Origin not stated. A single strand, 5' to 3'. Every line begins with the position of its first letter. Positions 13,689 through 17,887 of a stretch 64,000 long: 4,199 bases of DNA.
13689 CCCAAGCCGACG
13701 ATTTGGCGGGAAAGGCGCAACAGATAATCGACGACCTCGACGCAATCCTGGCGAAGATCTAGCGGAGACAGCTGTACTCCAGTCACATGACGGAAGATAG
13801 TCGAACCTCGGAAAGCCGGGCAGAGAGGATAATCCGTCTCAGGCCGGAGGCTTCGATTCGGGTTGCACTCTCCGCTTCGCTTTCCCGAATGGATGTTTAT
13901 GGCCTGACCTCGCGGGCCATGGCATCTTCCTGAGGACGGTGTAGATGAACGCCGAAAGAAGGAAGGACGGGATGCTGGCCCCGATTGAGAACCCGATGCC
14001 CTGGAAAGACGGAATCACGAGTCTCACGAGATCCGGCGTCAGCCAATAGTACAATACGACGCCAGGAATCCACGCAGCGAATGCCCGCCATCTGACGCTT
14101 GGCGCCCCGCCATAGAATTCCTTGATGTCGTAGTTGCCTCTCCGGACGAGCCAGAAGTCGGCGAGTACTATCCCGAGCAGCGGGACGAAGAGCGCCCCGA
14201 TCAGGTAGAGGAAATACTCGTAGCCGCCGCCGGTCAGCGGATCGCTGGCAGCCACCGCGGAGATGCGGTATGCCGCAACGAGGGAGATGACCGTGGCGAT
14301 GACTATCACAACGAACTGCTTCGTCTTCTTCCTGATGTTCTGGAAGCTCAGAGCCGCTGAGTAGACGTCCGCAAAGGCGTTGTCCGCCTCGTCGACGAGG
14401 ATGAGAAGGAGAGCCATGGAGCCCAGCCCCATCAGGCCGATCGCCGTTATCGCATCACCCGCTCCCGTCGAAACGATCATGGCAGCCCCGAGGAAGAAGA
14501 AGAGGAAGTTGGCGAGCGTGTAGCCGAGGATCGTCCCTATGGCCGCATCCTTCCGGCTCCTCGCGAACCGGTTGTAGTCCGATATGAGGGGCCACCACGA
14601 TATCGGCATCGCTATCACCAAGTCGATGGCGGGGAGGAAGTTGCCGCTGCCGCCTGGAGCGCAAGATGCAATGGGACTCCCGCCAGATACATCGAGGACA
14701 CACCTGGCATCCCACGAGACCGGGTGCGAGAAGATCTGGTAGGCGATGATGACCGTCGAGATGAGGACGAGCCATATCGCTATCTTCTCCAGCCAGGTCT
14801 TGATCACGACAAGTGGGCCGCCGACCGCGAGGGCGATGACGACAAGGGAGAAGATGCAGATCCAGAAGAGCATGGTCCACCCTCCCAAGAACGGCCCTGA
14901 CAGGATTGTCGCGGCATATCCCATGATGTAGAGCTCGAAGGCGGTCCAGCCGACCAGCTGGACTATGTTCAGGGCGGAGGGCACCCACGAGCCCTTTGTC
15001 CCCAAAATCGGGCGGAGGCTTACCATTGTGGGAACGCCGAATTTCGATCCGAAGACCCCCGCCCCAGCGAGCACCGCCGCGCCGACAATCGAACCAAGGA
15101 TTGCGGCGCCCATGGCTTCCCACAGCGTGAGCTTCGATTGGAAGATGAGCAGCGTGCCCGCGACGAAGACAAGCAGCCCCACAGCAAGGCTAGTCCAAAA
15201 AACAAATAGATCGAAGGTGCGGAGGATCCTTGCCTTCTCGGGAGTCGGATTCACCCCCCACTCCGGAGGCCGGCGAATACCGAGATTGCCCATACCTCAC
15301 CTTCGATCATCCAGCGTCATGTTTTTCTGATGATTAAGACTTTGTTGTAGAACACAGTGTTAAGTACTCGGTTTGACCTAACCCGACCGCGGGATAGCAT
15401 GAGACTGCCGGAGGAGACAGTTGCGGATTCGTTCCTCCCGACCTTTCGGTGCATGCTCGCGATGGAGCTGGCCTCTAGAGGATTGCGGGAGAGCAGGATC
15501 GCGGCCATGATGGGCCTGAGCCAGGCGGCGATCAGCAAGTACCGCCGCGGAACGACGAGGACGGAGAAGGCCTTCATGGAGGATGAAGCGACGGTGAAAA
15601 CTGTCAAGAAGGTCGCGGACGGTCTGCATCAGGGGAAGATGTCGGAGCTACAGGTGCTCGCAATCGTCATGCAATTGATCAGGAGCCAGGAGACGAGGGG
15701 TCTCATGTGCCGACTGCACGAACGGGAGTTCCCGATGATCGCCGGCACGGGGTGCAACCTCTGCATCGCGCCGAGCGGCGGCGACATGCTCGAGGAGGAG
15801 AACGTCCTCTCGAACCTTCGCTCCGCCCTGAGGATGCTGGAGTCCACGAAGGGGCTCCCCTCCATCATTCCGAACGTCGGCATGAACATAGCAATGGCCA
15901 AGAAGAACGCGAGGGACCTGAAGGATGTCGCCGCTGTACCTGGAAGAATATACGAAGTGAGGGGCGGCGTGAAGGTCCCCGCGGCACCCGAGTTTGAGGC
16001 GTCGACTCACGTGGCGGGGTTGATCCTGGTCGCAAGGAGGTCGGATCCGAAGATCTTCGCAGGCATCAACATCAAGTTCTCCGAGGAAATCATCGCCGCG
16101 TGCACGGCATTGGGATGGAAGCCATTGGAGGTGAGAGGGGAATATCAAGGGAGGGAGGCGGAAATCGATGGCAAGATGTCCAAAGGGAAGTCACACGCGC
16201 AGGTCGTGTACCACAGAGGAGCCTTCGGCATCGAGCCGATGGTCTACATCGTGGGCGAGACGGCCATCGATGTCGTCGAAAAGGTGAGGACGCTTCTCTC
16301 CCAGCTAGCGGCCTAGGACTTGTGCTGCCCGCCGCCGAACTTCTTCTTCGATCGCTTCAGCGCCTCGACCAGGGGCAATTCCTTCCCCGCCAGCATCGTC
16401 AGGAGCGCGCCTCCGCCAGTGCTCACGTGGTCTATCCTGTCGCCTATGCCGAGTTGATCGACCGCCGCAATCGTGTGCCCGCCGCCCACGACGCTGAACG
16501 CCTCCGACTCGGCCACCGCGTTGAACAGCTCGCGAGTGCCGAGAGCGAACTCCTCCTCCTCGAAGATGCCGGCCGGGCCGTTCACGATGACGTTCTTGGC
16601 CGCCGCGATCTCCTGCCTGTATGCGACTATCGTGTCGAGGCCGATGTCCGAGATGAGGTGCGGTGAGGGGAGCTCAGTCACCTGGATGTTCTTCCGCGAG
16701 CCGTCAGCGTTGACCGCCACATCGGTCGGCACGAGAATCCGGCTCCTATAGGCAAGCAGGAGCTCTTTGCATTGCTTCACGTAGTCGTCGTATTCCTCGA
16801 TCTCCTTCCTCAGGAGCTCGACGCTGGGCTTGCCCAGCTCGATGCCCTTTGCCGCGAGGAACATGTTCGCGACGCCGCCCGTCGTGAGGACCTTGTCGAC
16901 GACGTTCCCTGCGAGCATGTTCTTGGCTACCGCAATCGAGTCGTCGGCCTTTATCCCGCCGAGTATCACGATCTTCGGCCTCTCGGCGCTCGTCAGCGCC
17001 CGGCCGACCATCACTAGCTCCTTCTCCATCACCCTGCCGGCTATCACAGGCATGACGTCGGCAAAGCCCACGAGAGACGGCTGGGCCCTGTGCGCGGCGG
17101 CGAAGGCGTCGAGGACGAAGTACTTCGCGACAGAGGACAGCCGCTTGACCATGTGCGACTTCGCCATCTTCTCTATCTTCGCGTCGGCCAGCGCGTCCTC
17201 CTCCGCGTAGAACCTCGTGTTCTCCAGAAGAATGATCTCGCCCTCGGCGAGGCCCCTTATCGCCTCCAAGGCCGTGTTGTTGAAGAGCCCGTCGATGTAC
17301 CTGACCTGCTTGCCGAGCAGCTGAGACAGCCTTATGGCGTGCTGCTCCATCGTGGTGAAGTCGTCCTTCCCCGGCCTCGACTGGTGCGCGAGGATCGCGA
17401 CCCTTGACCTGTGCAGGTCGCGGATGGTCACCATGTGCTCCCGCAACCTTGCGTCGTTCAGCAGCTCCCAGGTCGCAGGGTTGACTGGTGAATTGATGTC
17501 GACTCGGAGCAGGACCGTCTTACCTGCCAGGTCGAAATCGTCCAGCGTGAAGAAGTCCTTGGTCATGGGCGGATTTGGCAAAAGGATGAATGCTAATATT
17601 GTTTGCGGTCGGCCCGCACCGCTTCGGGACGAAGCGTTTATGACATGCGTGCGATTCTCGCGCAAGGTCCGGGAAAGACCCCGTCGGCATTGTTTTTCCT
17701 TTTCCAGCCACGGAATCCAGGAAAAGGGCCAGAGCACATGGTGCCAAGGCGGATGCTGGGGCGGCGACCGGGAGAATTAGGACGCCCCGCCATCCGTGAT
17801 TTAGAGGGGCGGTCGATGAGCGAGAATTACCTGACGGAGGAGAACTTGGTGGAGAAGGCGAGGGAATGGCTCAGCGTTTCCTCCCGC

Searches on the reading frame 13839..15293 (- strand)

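Call 57: search_protein_families(library=pfam, proteins=[window:13839-15293:-], max_evalue=0.00001)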
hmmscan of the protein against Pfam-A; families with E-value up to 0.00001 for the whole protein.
window:13839-15293:- (484 aa): 1 family
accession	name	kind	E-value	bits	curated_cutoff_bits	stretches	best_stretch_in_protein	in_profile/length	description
PF02133.21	Transp_cyt_pur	-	6.8e-36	124.4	23.5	1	16-419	1-417/440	Permease for cytosine/purines, uracil, thiamine, allantoin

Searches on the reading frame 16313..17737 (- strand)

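Call 57: search_protein_families(library=pfam, proteins=[window:16313-17737:-], max_evalue=0.00001)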
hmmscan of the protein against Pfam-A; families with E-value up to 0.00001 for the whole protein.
window:16313-17737:- (474 aa): 1 family
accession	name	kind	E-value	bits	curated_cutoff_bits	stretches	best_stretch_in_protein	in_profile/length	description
PF00162.24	PGK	-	3.3e-114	382.3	27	1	65-452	1-379/379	Phosphoglycerate kinase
